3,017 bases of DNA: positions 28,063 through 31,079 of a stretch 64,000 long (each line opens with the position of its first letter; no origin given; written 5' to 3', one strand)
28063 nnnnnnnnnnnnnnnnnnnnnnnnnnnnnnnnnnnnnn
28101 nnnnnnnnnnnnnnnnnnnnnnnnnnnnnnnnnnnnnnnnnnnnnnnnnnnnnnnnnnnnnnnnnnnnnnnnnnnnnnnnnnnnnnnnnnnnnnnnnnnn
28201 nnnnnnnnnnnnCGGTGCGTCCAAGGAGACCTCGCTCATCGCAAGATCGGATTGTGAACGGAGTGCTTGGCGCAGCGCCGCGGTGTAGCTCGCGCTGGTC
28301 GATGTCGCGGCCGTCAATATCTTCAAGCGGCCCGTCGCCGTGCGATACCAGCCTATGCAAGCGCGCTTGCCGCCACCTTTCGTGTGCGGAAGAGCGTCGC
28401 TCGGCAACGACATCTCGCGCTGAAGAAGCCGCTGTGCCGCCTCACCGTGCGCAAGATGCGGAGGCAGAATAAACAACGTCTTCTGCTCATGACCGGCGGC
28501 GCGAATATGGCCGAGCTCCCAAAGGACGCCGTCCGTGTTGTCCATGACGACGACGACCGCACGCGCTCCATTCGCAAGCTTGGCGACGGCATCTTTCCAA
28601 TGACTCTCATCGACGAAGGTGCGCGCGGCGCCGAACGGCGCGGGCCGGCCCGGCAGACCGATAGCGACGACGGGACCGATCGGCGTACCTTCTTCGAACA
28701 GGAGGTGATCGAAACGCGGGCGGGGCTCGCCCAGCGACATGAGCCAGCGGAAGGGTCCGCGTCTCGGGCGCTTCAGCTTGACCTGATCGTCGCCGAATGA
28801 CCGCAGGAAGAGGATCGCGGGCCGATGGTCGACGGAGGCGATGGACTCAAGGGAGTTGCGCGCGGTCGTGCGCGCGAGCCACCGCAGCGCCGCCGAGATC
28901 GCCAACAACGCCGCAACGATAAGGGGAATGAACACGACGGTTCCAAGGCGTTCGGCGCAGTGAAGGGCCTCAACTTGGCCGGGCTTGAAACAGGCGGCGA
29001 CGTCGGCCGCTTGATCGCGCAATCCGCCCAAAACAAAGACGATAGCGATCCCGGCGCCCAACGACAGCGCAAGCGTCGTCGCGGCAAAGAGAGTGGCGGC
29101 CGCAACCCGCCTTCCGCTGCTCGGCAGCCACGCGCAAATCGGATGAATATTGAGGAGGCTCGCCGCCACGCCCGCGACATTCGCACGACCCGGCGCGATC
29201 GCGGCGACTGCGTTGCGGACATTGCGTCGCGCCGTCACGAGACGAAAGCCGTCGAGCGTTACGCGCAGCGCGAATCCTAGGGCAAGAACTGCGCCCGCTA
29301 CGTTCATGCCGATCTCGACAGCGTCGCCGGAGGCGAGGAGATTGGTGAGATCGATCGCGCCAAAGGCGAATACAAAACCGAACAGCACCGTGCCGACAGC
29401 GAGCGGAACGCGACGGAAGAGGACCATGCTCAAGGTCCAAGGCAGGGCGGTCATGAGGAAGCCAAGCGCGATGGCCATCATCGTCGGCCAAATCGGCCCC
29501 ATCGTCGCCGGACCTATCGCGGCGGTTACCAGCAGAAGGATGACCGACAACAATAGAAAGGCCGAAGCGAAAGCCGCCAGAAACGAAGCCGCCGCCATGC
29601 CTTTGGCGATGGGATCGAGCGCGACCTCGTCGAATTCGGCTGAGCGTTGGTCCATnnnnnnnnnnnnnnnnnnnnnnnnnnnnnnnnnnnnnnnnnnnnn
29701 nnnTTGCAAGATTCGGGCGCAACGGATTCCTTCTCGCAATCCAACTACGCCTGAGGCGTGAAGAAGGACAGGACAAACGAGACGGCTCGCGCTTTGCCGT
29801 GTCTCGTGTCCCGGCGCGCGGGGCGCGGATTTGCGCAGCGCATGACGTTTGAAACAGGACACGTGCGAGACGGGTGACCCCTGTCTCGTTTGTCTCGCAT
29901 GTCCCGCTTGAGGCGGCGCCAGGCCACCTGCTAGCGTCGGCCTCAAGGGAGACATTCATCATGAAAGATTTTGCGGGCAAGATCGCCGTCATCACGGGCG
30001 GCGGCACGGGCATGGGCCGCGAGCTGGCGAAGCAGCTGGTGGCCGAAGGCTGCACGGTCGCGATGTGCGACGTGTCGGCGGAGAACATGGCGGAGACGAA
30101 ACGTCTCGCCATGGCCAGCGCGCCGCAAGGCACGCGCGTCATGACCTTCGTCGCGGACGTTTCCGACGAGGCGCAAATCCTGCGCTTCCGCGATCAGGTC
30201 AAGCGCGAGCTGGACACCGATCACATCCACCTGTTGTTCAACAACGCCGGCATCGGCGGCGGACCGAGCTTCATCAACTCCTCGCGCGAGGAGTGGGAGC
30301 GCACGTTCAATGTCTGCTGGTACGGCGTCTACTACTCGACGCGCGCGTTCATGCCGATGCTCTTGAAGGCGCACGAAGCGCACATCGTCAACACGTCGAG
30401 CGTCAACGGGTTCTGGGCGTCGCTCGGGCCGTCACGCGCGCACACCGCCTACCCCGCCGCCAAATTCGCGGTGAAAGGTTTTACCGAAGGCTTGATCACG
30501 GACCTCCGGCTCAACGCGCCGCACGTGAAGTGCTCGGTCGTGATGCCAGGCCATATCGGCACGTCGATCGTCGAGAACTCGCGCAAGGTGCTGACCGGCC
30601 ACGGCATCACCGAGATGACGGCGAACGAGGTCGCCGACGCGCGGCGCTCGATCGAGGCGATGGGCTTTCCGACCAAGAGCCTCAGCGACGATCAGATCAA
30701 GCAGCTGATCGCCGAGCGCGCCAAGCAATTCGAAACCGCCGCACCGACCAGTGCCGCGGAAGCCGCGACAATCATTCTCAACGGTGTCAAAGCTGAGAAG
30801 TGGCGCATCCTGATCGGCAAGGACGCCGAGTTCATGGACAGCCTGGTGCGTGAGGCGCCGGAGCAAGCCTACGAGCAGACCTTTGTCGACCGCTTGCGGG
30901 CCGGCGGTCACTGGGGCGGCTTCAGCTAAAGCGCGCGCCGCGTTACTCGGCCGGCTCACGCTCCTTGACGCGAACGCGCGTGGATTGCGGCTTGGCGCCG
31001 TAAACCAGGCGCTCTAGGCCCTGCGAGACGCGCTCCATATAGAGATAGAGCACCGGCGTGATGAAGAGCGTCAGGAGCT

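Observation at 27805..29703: Pseudopilin (GspG-like) domain without a prepilin site, fused to a polytopic membrane protein with an unassigned alpha/beta module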

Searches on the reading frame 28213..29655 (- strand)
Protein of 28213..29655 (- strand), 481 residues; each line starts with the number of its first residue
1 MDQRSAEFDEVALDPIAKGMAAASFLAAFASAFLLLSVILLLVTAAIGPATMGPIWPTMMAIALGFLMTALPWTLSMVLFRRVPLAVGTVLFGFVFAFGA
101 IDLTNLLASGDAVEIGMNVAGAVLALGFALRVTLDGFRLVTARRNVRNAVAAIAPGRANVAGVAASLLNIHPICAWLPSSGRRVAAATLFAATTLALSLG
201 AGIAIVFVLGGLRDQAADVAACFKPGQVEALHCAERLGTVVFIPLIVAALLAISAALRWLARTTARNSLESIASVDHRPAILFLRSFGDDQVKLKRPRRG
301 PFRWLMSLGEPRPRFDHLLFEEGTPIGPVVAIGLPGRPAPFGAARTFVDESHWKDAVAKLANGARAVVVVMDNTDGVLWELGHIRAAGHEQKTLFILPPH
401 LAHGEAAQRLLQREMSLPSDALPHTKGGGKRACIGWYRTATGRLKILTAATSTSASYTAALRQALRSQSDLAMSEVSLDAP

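Call 59: predict_structure(alignment_id=A4)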
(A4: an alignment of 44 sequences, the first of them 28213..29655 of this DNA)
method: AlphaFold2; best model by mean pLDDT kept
length: 481 residues; sequences in the alignment: 44
mean_pLDDT: 89.2   pTM: 0.89
mean pLDDT of the five models: 89.2, 88.0, 86.2, 86.2, 86.1
residues with pLDDT >= 90: 341; 70-90: 103; 50-70: 23; < 50: 14
segments of 3 or more residues with pLDDT < 50: 1-4, 472-481
pLDDT, mean of each block of 10 residues (from residue 1): 65 96 96 96 97 97 96 94 95 91 75 89 93 97 93 85 95 92 96 97 91 86 85 91 96 97 87 88 79 93 94 93 92 83 75 92 95 89 94 95 92 86 64 94 94 97 86 44 40
secondary structure, 60 per line:
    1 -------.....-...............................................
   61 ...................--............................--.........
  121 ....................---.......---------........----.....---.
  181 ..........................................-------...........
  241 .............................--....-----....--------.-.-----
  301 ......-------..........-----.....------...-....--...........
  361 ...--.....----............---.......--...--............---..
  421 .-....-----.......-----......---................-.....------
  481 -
elements in order: E8-12 H14-79 H82-109 H112-140 H144-150 H160-167 H172-176 H180-222 H230-269 H272-275 E281-284 H301-306 H315-323 E329-333 E344-347 H350-363 E366-370 H375-386 E393-396 H404-415 H423-426 E432-438 E444-449 H454-468 H470-474

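Call 61: fold_search(model_id=the predicted structure, library=pdb)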
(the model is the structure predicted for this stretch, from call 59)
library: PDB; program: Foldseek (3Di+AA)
matches with E <= 10: 215; with E <= 0.001: 0
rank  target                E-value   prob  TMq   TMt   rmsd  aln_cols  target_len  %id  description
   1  9emb_A                2.4e-02  0.51  0.17  0.15  21.5       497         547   14  Structure of KefC Asp156Asn variant (released 2024-06-05)
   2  6npl_A                5.6e-02  0.21  0.14  0.10  27.5       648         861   11  Cryo-EM structure of NKCC1 (released 2019-07-31)
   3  4ldr_A                1.2e-01  0.57  0.16  0.20  16.1       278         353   17  Structure of the S283Y mutant of MRDI (released 2013-07-31)
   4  7zdf_C                1.8e-01  0.12  0.13  0.12  28.4       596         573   11  IF(heme/confined) conformation of CydDC in AMP-PNP(CydD) bound state (Dataset-4) (released 2023-04-19)
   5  9us2_A                3.3e-01  0.75  0.18  0.35  11.0       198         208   17  Crystal structure of YgdH from Neisseria meningitidis (released 2025-08-06)
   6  5wq3_C                3.6e-01  0.44  0.16  0.30  11.4       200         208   11  Crystal structure of type-II LOG from Corynebacterium glutamicum (released 2017-04-12)
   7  7zdr_C                4.7e-01  0.09  0.13  0.12  28.3       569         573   10  IF(apo/as isolated) conformation of CydDC mutant (H85A.C) in AMP-PNP(CydD) bound state (Dataset-16) (released 2023-04-19)
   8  7zdg_C                4.7e-01  0.08  0.13  0.11  28.4       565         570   10  IF(heme/confined) conformation of CydDC (Dataset-5) (released 2023-04-19)
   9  8ipt_C                4.9e-01  0.08  0.14  0.12  30.1       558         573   11  Cryo-EM structure of heme transporter CydDC from Escherichia coli in the occluded ATP bound state (released 2023-06-14)
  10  7zds_C                5.1e-01  0.09  0.13  0.11  27.5       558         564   10  IF(apo/as isolated) conformation of CydDC mutant (E500Q.C) (Dataset-18) (released 2023-04-19)
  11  7zdu_C                6.4e-01  0.06  0.11  0.10  29.4       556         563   10  Occ(apo/return) conformation of CydDC mutant (E500Q.C) in ATP(CydC)/ATP(CydD) bound state (Dataset-19) (released 2023-04-19)
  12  7c9k_B                6.7e-01  0.23  0.16  0.28  20.4       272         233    9  Crystal Structure of E84Q mutant of CntL in complex with SAM (released 2021-04-28)
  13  7v3z                  6.7e-01  0.12  0.12  0.14  23.9       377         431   10  Structure of cannabinoid receptor type 1(CB1) (released 2021-11-24)
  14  9us2_C                7.3e-01  0.41  0.16  0.32  11.7       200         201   16  Crystal structure of YgdH from Neisseria meningitidis (released 2025-08-06)
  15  7zec_C                7.3e-01  0.05  0.10  0.09  28.2       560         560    9  IF(heme/confined) conformation of CydDC in ATP(CydD) bound state (Dataset-15) (released 2023-04-19)
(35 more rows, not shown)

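Call 80: search_dna_similar(query=window:28213-29655:-, collection=plasmids, mode=protein, max_evalue=0.001, max_rows=25)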
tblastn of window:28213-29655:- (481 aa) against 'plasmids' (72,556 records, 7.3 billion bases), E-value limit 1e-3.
Records with a match: 1; places in all: 1; records where one place covers at least 80% of the query: 0.
Best place of each record, by identity: <60% 1.
By first word of the organism name: Streptomyces 1.
By predicted mobility (MOB-suite, as given by PLSDB): mobilizable 1.
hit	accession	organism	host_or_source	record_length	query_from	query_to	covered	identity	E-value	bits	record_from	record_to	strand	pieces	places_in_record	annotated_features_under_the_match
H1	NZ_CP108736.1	Streptomyces sp. NBC_00984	-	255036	276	396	25%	30.3%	8e-4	50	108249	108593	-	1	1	transferase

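Call 81: get_annotated_region(hit=H1, flank=6000)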
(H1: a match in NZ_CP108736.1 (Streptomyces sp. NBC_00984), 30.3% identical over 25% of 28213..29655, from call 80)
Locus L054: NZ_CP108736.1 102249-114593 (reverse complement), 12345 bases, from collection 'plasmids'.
description: Streptomyces sp. NBC_00984 plasmid unnamed2, complete sequence
organism: Streptomyces sp. NBC_00984 (NCBI taxid 2903700)
taxonomy: Bacteria; Actinomycetota; Actinomycetes; Kitasatosporales; Streptomycetaceae; Streptomyces; Streptomyces sp. NBC 00984
host: -; source: -; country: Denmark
typing (MOB-suite, as given by PLSDB): mobilizable; relaxase MOBP
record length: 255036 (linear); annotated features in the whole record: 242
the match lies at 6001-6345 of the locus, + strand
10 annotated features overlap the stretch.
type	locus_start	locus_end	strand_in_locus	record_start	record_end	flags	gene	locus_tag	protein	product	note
CDS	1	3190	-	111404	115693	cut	-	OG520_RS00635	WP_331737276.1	hypothetical protein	-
CDS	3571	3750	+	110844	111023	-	-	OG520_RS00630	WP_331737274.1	hypothetical protein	-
CDS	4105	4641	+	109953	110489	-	-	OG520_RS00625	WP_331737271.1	hypothetical protein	-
CDS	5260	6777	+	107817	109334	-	-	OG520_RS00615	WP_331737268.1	transferase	-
CDS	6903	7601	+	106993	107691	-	-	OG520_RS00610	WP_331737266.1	DUF4328 domain-containing protein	-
CDS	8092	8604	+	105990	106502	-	-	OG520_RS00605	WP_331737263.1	hypothetical protein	-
CDS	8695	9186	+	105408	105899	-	-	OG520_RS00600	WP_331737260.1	hypothetical protein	-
CDS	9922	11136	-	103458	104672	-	-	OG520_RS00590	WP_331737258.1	IS110 family transposase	-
CDS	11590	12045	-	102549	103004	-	-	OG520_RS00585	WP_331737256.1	hypothetical protein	-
CDS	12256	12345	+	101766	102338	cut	-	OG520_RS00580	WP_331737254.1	SMI1/KNR4 family protein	-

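Call 83: list_cluster_members(proteins=[L054:5260-6774:+, P0019, P0025, P0028, P0033, P0047, P0003, P0001, P0017, P0038])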
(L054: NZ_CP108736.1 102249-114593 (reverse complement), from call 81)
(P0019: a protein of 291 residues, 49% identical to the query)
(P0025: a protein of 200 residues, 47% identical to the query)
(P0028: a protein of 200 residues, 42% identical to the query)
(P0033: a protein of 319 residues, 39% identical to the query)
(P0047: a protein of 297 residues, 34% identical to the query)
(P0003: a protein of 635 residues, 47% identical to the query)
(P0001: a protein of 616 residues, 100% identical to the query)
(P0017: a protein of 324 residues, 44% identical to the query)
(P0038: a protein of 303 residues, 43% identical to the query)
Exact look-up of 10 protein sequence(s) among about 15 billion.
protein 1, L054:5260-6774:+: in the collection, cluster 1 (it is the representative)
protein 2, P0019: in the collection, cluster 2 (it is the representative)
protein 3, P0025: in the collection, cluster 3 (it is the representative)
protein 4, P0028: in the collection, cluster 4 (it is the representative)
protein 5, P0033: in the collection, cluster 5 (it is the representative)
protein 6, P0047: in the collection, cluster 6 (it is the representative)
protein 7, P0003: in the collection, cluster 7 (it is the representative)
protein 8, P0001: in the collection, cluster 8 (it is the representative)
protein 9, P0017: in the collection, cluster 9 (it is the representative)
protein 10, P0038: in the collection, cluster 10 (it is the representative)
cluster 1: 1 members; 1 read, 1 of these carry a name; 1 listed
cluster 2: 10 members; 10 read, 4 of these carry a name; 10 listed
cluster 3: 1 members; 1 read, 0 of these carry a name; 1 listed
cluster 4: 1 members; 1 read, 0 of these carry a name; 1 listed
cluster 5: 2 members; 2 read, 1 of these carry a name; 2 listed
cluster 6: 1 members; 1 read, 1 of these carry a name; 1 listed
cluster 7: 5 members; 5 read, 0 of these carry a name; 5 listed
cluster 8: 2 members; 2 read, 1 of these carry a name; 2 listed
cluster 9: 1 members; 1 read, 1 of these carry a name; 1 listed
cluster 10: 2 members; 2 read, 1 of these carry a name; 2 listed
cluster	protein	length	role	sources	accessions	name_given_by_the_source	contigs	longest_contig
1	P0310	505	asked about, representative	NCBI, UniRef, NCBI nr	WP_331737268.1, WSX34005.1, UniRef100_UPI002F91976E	transferase (plasmid) [Streptomyces sp. NBC_00984] | transferase n=1 Tax=Streptomyces sp. NBC_00984 TaxID=2903700 RepID=UPI002F91976E | transferase [Streptomyces sp. NBC_00984]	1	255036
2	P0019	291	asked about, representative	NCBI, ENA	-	-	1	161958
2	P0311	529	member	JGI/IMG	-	hypothetical protein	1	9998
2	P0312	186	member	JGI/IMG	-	hypothetical protein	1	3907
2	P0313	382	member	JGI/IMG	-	hypothetical protein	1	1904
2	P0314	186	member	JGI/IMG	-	hypothetical protein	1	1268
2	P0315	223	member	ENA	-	-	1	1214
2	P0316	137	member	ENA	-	-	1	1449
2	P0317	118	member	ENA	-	-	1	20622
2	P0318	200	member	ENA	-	-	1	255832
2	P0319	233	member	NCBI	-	-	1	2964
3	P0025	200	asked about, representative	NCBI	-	-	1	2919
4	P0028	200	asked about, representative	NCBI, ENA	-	-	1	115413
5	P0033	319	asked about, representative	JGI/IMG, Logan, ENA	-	-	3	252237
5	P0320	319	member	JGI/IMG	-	hypothetical protein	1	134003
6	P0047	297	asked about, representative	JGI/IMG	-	hypothetical protein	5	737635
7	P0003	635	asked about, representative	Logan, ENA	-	-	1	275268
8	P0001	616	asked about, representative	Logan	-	-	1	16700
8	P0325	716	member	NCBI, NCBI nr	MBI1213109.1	MAG: hypothetical protein GC190_16720 [Alphaproteobacteria bacterium] | hypothetical protein [Alphaproteobacteria bacterium]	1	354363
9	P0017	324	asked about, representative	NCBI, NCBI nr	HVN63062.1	MAG TPA: hypothetical protein VMT58_00380, partial [Candidatus Binataceae bacterium] | hypothetical protein [Candidatus Binataceae bacterium]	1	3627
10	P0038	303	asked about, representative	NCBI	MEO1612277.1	MAG: hypothetical protein AAFU55_07980, partial [Pseudomonadota bacterium]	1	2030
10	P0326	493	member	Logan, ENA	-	-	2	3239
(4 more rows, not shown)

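Call 91: search_protein_families(library=pfam, proteins=[P0310, P0311, P0326], max_evalue=1)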
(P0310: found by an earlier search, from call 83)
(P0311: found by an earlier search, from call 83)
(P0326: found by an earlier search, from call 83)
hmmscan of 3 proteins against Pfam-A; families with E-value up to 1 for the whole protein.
P0310 (505 aa): 1 family
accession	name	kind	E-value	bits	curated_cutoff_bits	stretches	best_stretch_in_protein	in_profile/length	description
PF08813.17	Phage_tail_3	-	0.19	11.7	24.2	1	439-481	89-131/165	Phage tail tube protein, TTP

P0311 (529 aa): 1 family
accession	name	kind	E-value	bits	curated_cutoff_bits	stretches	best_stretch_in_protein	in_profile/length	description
PF13150.11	TraL_transposon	-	0.13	12.4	27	0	182-208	18-44/86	Conjugative transposon protein TraL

P0326 (493 aa): 2 families
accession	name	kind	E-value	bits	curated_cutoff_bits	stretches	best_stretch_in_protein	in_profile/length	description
PF23835.1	DUF7205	-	0.021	15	27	1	351-428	7-83/128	Domain of unknown function (DUF7205)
PF18019.7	Cas3_HD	-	0.068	13.6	23.1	1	245-391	92-172/207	Cas3, HD domain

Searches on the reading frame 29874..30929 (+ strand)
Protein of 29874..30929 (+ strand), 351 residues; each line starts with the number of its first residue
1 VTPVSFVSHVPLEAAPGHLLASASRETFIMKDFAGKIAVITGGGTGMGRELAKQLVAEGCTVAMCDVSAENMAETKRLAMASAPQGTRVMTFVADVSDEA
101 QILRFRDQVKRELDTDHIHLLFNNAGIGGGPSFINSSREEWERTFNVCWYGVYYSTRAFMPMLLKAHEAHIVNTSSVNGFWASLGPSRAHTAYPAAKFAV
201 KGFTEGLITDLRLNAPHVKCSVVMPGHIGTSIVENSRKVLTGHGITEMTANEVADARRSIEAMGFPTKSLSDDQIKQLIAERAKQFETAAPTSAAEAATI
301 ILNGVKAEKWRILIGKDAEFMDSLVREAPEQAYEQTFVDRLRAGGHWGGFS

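Call 19: search_protein_families(library=pfam, proteins=[window:29874-30929:+], max_evalue=0.01)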
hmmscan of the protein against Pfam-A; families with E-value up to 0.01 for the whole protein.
window:29874-30929:+ (351 aa): 6 families
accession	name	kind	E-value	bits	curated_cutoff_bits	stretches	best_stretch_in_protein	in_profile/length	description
PF00106.31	adh_short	-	2.9e-42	144.8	26.6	1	36-238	1-192/195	short chain dehydrogenase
PF13561.12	adh_short_C2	-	3.1e-26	92.9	27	1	45-237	6-185/236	Enoyl-(Acyl carrier protein) reductase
PF08659.16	KR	-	4.5e-11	43.4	22.6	1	39-197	4-153/180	KR domain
PF03446.21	NAD_binding_2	-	0.002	18.6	21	0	44-80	7-43/161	NAD binding domain of 6-phosphogluconate dehydrogenase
PF02737.24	3HCDH_N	-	0.0046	17.3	22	1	37-117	2-81/180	3-hydroxyacyl-CoA dehydrogenase, NAD binding domain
PF02882.25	THF_DHG_CYH_C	-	0.0099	15.6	27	0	32-77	33-78/160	Tetrahydrofolate dehydrogenase/cyclohydrolase, NAD(P)-binding domain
